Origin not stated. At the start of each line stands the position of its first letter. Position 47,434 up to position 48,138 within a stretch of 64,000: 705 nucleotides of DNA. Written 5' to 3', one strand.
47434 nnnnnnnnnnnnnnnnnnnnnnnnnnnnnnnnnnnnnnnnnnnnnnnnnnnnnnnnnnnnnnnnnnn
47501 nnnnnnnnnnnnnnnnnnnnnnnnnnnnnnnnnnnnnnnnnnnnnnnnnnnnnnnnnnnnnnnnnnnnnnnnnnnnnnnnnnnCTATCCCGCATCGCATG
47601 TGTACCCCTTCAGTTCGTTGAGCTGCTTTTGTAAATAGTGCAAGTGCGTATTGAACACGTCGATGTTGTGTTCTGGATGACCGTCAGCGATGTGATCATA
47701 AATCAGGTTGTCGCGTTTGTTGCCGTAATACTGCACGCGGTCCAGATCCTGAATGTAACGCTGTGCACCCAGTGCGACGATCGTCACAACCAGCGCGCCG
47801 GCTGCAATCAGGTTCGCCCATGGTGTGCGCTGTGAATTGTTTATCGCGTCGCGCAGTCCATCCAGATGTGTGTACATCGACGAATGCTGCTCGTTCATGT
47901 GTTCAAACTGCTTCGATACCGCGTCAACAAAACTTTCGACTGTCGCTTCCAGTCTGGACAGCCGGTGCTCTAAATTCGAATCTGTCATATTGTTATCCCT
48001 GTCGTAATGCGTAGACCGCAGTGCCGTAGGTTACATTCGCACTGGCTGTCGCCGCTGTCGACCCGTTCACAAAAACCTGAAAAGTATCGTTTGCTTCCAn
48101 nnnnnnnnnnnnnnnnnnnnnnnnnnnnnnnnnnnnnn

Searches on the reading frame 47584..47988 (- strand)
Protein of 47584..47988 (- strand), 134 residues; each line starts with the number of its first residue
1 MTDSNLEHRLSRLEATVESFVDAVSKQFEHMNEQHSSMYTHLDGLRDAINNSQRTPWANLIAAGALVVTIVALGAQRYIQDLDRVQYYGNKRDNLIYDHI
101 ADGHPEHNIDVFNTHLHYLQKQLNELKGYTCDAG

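Call 11: search_protein_families(library=pfam, proteins=[window:47584-47988:-], max_evalue=0.01)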
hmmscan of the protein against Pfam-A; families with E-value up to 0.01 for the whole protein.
window:47584-47988:- (134 aa): 1 family
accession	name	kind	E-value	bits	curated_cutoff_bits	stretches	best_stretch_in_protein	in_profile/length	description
PF16331.10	TolA_bind_tri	-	0.0077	16.7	30.1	0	24-54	44-74/76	TolA binding protein trimerisation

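Call 85: search_protein_families(library=phrogs, proteins=[window:47584-47988:-], max_evalue=0.01)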
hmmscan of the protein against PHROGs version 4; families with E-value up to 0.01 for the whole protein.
window:47584-47988:- (134 aa): 0 families
